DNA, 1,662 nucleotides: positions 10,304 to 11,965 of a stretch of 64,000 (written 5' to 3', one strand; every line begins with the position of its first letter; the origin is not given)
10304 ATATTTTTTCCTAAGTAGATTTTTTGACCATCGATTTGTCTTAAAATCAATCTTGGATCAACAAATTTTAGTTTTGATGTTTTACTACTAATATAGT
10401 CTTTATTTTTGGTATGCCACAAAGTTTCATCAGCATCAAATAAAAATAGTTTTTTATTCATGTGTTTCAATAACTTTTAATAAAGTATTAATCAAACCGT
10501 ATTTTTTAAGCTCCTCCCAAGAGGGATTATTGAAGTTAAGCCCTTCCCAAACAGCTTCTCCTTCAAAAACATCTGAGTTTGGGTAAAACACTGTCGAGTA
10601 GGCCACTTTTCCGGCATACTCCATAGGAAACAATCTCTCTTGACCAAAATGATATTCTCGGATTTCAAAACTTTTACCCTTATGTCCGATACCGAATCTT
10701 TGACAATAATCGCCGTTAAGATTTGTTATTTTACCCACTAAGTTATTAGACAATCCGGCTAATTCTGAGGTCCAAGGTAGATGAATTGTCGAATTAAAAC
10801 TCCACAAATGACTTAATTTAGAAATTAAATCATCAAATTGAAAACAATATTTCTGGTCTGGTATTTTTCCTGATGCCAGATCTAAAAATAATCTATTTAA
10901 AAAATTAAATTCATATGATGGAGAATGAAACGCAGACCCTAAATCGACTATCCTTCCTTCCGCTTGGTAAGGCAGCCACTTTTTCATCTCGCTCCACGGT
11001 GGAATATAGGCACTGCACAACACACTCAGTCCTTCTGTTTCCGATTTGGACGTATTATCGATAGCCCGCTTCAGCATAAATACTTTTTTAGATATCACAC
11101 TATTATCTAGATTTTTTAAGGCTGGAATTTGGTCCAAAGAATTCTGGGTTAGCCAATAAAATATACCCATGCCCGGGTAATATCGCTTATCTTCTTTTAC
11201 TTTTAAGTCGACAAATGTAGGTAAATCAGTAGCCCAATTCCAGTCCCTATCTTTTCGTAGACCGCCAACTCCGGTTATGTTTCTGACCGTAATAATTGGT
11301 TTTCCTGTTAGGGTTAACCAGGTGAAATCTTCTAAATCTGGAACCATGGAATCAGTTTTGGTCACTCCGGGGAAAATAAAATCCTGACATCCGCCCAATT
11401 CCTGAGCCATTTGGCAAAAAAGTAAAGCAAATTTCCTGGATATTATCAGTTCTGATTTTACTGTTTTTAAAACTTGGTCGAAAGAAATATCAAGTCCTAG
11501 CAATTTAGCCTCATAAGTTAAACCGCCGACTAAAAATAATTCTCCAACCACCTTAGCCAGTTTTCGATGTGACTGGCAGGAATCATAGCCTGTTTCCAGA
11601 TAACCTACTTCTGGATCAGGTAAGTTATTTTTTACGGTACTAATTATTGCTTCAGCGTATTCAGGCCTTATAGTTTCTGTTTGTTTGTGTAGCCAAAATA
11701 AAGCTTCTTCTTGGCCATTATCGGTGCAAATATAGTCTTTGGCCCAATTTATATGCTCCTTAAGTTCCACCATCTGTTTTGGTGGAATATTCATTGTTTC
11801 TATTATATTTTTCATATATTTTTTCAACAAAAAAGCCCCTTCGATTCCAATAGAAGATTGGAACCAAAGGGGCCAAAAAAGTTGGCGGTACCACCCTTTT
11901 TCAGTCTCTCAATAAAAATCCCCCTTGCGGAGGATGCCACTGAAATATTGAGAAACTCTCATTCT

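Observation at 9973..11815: Unrecognisable 453-aa protein plus MDP-1-like phosphatase, placed between a T-box and argS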

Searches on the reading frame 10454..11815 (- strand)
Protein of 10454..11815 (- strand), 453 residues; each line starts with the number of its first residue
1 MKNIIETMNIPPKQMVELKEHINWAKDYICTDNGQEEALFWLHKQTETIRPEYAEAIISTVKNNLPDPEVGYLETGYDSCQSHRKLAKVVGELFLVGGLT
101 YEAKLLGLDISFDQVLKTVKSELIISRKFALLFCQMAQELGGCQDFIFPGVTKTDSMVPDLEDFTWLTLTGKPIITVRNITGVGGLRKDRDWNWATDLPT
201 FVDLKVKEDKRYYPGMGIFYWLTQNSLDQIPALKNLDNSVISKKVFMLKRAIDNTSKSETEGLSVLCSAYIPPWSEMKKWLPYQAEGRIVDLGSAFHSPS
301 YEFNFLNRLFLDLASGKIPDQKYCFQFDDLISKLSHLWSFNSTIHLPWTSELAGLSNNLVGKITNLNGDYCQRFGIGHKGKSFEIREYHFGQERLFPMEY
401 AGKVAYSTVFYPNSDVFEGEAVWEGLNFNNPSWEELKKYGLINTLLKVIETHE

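Call 5: search_protein_families(library=pfam, proteins=[window:10454-11815:-], max_evalue=1)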
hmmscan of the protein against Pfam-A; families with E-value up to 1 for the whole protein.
window:10454-11815:- (453 aa): 0 families

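Call 6: search_protein_families(library=ncbifam, proteins=[window:10454-11815:-], max_evalue=1)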
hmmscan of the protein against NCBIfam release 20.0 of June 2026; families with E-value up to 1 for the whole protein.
window:10454-11815:- (453 aa): 0 families

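Call 7: find_homologous_proteins(query=window:10454-11815:-)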
Query window:10454-11815:- (453 aa): 59 proteins with E <= 0.001 among 6786 candidates.
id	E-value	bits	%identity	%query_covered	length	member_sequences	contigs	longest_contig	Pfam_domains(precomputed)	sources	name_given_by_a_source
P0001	9.7e-187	640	59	98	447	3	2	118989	-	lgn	-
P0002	1.5e-177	609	58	99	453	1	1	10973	-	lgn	-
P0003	5.8e-175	601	58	99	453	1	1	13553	-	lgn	-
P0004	5.2e-174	598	57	99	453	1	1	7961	-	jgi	-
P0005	2.2e-171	589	100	57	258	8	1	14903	-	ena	-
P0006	6.3e-171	587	55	98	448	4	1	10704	-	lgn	-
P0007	5.3e-149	515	51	100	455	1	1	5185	-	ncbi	-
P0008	6.3e-132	459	47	100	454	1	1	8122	-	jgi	-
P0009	5.2e-126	439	47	98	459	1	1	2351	-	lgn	-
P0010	2.2e-122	427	47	98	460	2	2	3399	-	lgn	-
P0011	6.4e-122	426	47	92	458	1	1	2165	-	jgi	-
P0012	1.3e-120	422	44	99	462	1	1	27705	-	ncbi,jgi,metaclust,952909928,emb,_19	jgi:hypothetical protein|metaclust:\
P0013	1.5e-119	418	45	98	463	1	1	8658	-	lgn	-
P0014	1.5e-119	418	44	98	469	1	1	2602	-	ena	-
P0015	2.5e-119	417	45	98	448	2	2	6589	-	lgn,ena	-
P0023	8.3e-116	406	45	99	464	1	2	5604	-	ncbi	-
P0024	1.3e-115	405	43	99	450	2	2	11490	-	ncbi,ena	-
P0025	4.1e-115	403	45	98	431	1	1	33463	-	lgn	-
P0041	5.6e-109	383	42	99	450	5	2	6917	-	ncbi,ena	-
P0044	5.1e-105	370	42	99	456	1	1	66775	-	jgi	jgi:hypothetical protein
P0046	9.5e-104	366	41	98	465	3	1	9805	-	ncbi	-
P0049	1.6e-98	349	41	99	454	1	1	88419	-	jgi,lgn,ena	-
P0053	5.2e-96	340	39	98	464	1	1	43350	-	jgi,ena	-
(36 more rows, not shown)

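Call 8: search_solved_structures(query=window:10454-11815:-, max_evalue=10)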
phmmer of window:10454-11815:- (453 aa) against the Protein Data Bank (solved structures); distinct sequences matched with E-value up to 10: 3.
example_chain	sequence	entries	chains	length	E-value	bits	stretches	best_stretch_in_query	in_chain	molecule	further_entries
9vus_A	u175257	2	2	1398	0.2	13.6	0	41-98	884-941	Soluble cytochrome b562,2-oxoglutarate receptor 1,Soluble cytochrome b562,2-oxoglutarate r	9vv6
8jbg_B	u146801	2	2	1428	0.21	13.6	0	41-98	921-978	Neuromedin-K receptor (NK3R-pFastbac1) | NK3R-pFastbac1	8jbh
3ney_A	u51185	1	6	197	1.1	11.2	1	29-81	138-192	55 kDa erythrocyte membrane protein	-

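Call 12: search_solved_structures(query=A1, max_evalue=10, show_alignments=2)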
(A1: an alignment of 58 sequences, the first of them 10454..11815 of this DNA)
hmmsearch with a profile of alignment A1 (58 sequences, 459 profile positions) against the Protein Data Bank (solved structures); distinct sequences matched with E-value up to 10: 0.

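Call 13: find_encoding_contigs(protein=P0001, flank=6000, max_places=2)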
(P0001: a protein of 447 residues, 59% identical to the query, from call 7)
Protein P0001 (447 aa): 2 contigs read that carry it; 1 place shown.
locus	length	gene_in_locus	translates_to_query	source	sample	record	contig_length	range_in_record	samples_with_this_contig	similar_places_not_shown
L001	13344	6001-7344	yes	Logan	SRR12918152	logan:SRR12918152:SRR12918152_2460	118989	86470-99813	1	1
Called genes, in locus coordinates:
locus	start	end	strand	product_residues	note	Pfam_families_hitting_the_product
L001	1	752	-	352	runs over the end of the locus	PF00919:UPF0004, PF04055:Radical_SAM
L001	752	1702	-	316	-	PF01073:3Beta_HSD (faint), PF01370:Epimerase, PF02719:Polysacc_synt_2 (faint), PF07993:NAD_binding_4 (faint), PF16363:GDP_Man_Dehyd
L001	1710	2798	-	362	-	PF01702:TGT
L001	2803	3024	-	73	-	-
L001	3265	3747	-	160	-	-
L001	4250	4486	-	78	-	-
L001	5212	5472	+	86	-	-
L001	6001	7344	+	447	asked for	-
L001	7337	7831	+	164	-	PF00702:Hydrolase (faint), PF12689:Acid_PPase (weak), PF13419:HAD_2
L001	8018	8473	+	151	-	PF00293:NUDIX (weak)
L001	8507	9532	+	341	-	-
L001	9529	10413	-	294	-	PF13489:Methyltransf_23 (faint), PF13847:Methyltransf_31 (weak), PF08242:Methyltransf_12, PF13649:Methyltransf_25 (weak)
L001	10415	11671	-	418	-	PF04055:Radical_SAM, PF13353:Fer4_12 (weak), PF13186:SPASM (weak)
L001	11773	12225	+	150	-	PF00578:AhpC-TSA, PF08534:Redoxin, PF13911:AhpC-TSA_2 (weak)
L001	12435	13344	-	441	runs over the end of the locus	PF00496:SBP_bac_5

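Call 14: find_encoding_contigs(protein=P0049, flank=6000, max_places=2)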
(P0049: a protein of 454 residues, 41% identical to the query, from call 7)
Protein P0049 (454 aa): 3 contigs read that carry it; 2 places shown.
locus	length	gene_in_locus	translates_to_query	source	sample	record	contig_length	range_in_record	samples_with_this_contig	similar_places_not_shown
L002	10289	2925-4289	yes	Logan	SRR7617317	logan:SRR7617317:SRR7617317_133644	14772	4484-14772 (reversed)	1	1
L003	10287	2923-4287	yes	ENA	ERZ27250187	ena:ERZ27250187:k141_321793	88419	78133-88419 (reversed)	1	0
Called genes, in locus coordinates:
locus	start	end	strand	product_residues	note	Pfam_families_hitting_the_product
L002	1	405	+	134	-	?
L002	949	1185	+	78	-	-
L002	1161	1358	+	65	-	-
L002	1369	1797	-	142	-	-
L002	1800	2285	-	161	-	PF12728:HTH_17, PF00376:MerR (weak)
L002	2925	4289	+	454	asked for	-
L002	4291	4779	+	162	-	PF00702:Hydrolase (faint), PF13419:HAD_2 (weak)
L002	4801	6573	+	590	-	PF03485:Arg_tRNA_synt_N, PF00750:tRNA-synt_1d, PF05746:DALR_1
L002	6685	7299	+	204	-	-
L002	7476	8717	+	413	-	PF00675:Peptidase_M16, PF05193:Peptidase_M16_C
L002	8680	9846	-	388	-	-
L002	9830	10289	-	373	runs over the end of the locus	PF00486:Trans_reg_C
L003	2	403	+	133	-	?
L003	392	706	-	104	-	-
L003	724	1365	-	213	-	-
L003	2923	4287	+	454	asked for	-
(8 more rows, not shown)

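Call 15: find_encoding_contigs(protein=P0044, flank=6000, max_places=2)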
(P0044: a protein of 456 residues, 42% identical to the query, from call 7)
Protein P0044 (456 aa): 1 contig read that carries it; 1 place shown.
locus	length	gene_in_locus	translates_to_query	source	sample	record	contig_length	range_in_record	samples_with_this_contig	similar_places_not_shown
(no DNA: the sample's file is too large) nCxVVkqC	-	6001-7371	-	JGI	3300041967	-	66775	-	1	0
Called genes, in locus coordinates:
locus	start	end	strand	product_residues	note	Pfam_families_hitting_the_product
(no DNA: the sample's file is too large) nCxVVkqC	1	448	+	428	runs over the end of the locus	-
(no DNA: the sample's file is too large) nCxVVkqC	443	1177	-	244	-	PF01061:ABC2_membrane, PF03379:CcmB (weak), PF12730:ABC2_membrane_4 (weak), PF12698:ABC2_membrane_3, PF12679:ABC2_membrane_2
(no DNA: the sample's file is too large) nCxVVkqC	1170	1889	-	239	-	PF00154:RecA_N (weak), PF00005:ABC_tran, PF02463:SMC_N (weak), PF13304:AAA_21 (weak)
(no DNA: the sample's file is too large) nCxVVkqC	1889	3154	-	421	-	PF12704:MacB_PCD, PF02687:FtsX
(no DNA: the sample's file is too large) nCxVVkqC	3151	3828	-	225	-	PF00005:ABC_tran, PF02463:SMC_N (faint), PF13304:AAA_21 (faint)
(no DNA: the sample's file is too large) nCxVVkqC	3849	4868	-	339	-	PF00781:DAGK_cat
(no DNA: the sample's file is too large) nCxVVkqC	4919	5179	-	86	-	PF15738:YafQ_toxin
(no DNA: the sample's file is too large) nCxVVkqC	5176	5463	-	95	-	-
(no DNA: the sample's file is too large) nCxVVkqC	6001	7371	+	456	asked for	-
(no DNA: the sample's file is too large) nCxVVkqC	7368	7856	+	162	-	PF00702:Hydrolase (faint), PF13419:HAD_2 (weak)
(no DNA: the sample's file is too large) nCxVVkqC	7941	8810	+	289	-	PF00005:ABC_tran, PF02463:SMC_N (faint), PF13304:AAA_21 (weak)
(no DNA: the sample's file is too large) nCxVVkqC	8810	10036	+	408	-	PF12704:MacB_PCD, PF02687:FtsX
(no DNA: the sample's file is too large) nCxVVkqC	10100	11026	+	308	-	-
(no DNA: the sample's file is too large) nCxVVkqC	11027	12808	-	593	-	PF13522:GATase_6, PF13537:GATase_7, PF13580:SIS_2 (faint), PF01380:SIS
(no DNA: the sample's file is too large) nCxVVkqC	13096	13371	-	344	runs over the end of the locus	PF01380:SIS (weak), PF10432:bact-PGI_C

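Call 21: predict_structure(alignment_id=A1)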
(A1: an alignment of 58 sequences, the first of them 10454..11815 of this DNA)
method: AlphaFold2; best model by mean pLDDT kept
length: 453 residues; sequences in the alignment: 58
mean_pLDDT: 92.6   pTM: 0.90
mean pLDDT of the five models: 92.6, 92.6, 92.5, 92.4, 90.9
residues with pLDDT >= 90: 367; 70-90: 73; 50-70: 12; < 50: 1
segments of 3 or more residues with pLDDT < 50: none
pLDDT, mean of each block of 10 residues (from residue 1): 81 97 95 96 96 98 97 92 96 98 97 97 97 97 92 95 96 93 90 89 94 96 96 85 95 95 94 96 81 86 94 92 94 93 67 87 95 96 97 92 96 96 92 83 93 79
secondary structure, 60 per line:
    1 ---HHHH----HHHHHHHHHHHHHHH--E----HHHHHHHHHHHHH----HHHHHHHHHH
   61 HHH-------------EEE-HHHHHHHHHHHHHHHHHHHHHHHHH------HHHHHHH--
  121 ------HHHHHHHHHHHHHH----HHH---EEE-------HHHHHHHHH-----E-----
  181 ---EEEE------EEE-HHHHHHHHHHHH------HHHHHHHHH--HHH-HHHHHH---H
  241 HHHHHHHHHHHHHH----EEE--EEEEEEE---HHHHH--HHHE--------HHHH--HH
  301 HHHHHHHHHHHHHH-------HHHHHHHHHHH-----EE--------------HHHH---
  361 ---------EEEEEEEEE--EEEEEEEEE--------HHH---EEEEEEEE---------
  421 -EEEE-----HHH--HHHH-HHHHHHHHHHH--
elements in order: H4-7 H12-26 H34-46 H51-63 E77-79 H81-105 H112-118 H127-140 E151-153 H161-169 E184-187 E194-196 H198-209 H216-224 H231-236 H240-254 E259-261 E264-270 H274-278 H293-296 H299-314 H322-332 H354-357 E370-378 E381-389 E404-411 E422-425 H436-439 H441-451

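Call 23: search_protein_representatives(alignment_id=A1)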
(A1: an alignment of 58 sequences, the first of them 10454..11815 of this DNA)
Query: 58 sequences, 459 profile positions. Proteins with E-value up to 0.001 (for the whole library): 44; up to 1e-10: 38; up to 1e-30: 32. The best 44 are listed.
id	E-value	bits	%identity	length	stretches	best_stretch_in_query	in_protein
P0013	6.4e-200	681.2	-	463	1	5-456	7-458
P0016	1.4e-190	650.4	-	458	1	1-457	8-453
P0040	5.3e-189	645.2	-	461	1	7-457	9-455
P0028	5.2e-188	641.9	-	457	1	1-456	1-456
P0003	5.2e-180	615.6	-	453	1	6-458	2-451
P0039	6.2e-177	605.4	-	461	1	7-458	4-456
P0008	6.4e-170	582.3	-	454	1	7-458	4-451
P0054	3.9e-169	579.7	-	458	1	5-457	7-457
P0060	2.9e-168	576.8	-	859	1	17-458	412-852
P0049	5.4e-168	576.0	-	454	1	5-457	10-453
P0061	9.2e-166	568.6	-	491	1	5-457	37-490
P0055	5.4e-160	549.6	-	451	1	6-457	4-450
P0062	1.8e-151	521.5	-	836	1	16-457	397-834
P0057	3.4e-145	500.8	-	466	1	4-457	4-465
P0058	6.8e-134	463.5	-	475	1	1-457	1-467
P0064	5.7e-106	371.5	-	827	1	19-456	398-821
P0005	3.0e-98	346.0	-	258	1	7-264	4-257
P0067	1.2e-94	334.2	-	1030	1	19-455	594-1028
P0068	7.6e-90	318.3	-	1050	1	19-455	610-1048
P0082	3.3e-15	72.3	-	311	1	321-396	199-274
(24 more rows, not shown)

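Call 24: search_protein_families(library=pfam, proteins=[P0060, P0062, P0064, P0067, P0068, P0061, P0082], max_evalue=0.01)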
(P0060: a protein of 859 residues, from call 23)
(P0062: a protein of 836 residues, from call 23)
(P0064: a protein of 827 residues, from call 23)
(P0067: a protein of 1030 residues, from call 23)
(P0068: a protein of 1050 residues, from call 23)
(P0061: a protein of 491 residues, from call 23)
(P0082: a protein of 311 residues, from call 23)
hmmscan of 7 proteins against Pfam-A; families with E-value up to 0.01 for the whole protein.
P0060 (859 aa): 2 families
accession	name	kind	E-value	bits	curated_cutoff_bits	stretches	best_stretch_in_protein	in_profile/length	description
PF01326.24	PPDK_N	-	7.8e-39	134.3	27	3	65-199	74-220/328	Pyruvate phosphate dikinase, AMP/ATP-binding domain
PF00391.29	PEP-utilizers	-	8.5e-06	25.7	23.1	1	319-379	3-65/72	PEP-utilising enzyme, mobile domain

P0062 (836 aa): 2 families
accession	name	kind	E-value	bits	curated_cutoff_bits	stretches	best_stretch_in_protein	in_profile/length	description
PF01326.24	PPDK_N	-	3.3e-29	102.6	27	2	84-203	93-225/328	Pyruvate phosphate dikinase, AMP/ATP-binding domain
PF00391.29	PEP-utilizers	-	4.9e-08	32.9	23.1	1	311-374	3-68/72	PEP-utilising enzyme, mobile domain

P0064 (827 aa): 1 family
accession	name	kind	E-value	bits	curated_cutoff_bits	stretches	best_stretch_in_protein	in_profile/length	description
PF01326.24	PPDK_N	-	2.8e-33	116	27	2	59-194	76-222/328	Pyruvate phosphate dikinase, AMP/ATP-binding domain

P0067 (1030 aa): 1 family
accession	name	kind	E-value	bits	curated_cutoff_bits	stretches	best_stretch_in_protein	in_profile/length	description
PF01326.24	PPDK_N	-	7.2e-11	42.4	27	1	135-245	100-197/328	Pyruvate phosphate dikinase, AMP/ATP-binding domain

P0068 (1050 aa): 2 families
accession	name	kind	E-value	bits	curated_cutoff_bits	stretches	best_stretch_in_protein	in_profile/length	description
PF01326.24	PPDK_N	-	3e-11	43.6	27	1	117-266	78-221/328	Pyruvate phosphate dikinase, AMP/ATP-binding domain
PF00391.29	PEP-utilizers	-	0.0086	16.1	23.1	0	520-585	3-70/72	PEP-utilising enzyme, mobile domain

P0061 (491 aa): 0 families

P0082 (311 aa): 3 families
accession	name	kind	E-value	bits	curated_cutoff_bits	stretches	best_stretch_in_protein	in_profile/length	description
PF00805.28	Pentapeptide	-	2.1e-16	59.6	20.2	2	152-185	2-35/40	Pentapeptide repeats (8 copies)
PF12849.12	PBP_like_2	-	2.2e-08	34.7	27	1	15-111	6-103/267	PBP superfamily domain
PF13599.13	Pentapeptide_4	-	0.0076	16.7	38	0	138-185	18-65/78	Pentapeptide repeat region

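Call 26: fold_search(model_id=the predicted structure, library=pdb)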
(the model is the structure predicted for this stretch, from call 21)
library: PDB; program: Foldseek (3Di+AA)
matches with E <= 10: 48; with E <= 0.001: 0
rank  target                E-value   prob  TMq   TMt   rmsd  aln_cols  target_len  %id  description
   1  3tho_A                2.7e+00  0.18  0.11  0.14   4.7        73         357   14  Crystal structure of Mre11:Rad50 in its ATP/ADP bound state (released 2011-10-12)
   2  1ii8_A                2.7e+00  0.16  0.09  0.20   3.4        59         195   12  Crystal structure of the P. furiosus Rad50 ATPase domain (released 2001-05-30)
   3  4n9f_b                3.2e+00  0.10  0.09  0.21   5.2        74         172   12  Crystal structure of the Vif-CBFbeta-CUL5-ElOB-ElOC pentameric complex (released 2014-01-08)
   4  7d7e_D                3.6e+00  0.03  0.10  0.09  13.6       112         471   12  Structure of PKD1L3-CTD/PKD2L1 in apo state (released 2021-08-25)
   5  4ncj_D                4.2e+00  0.04  0.08  0.10   6.1        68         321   16  Crystal Structure of Pyrococcus furiosis Rad50 R805E mutation with ADP Beryllium Flouride (released 2014-03-05)
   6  6tlb_A                4.7e+00  0.08  0.09  0.20   6.2        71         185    7  Plasmodium falciparum lipocalin (PF3D7_0925900) (released 2020-06-24)
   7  1u7h_A                4.9e+00  0.10  0.08  0.10   3.2        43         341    7  Structure and a Proposed Mechanism for Ornithine Cyclodeaminase from Pseudomonas putida (released 2004-11-09)
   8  4keg                  4.9e+00  0.01  0.09  0.08  17.1       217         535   13  Crystal Structure of MBP Fused Human SPLUNC1 (released 2014-04-30)
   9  9v52_C1               4.9e+00  0.00  0.06  0.06  38.8       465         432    9  Structure of TolC and YbjP closed state complex (released 2025-11-05)
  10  9a9j_A                5.2e+00  0.07  0.09  0.17   5.6        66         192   12  Complex of the closed conformation of P. furiosus Mre11-Rad50 (released 2025-04-02)
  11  5t4d_A                5.2e+00  0.02  0.10  0.09  15.5       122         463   11  Cryo-EM structure of Polycystic Kidney Disease protein 2 (PKD2), residues 198-703 (released 2016-11-02)
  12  1x7d_A                5.5e+00  0.11  0.09  0.12   3.7        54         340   11  Crystal Structure Analysis of Ornithine Cyclodeaminase Complexed with NAD and ornithine to 1.6 Angstroms (released 2004-11-09)
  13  2i99_B                5.5e+00  0.09  0.08  0.11   4.6        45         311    2  Crystal structure of human Mu_crystallin at 2.6 Angstrom (released 2007-02-27)
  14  5z1w_A                5.5e+00  0.02  0.10  0.10  15.7       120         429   11  Cryo-EM structure of polycystic kidney disease-like channel PKD2L1 (released 2018-03-28)
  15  1u7h_B                5.8e+00  0.12  0.12  0.15   4.5        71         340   10  Structure and a Proposed Mechanism for Ornithine Cyclodeaminase from Pseudomonas putida (released 2004-11-09)
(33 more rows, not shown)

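Call 27: find_related_loci(query=A1, collection=genome_contigs, flank=8000)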
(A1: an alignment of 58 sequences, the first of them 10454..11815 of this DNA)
Query A1 (453 aa) in genome_contigs; peptide patterns used: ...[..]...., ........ (x = any residue, [..] = any of these).
64 stretches matched a pattern; 6 encode a relative of the query (tblastn E <= 1e-3); 6 distinct loci.
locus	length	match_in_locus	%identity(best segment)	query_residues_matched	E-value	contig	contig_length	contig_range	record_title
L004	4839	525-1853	43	5-453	9e-125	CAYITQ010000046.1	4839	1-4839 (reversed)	MAG TPA_asm: uncultured Gammaproteobacteria bacterium isolate ERP119705_co3_801 genome assembly, contig: NODE_24088_leng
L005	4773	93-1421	42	5-453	4e-116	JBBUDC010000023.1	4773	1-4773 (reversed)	MAG: Patescibacteria group bacterium isolate H43-bin206_1 H43_bin206_1_000000000023, whole genome shotgun sequence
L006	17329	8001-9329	42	5-453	8e-118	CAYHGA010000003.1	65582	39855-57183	MAG TPA_asm: uncultured Gammaproteobacteria bacterium isolate ERP119705_co10_249 genome assembly, contig: NODE_241_lengt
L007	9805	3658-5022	41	5-450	5e-110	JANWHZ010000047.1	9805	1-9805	MAG: Candidatus Saccharimonadales bacterium isolate CRAIB_MAG28 c_000000053871, whole genome shotgun sequence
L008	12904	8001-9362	40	2-451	2e-104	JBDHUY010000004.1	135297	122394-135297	MAG: Candidatus Gracilibacteria bacterium isolate AS-MICRO-OLR.153 NODE_290_length_135297_cov_12.109946, whole genome sh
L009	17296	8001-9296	32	18-446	6e-68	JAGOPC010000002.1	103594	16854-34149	Patescibacteria group bacterium isolate Gw_Eff_bin_18 Gw_Eff_238_length_103594_cov_36.937139, whole genome shotgun seque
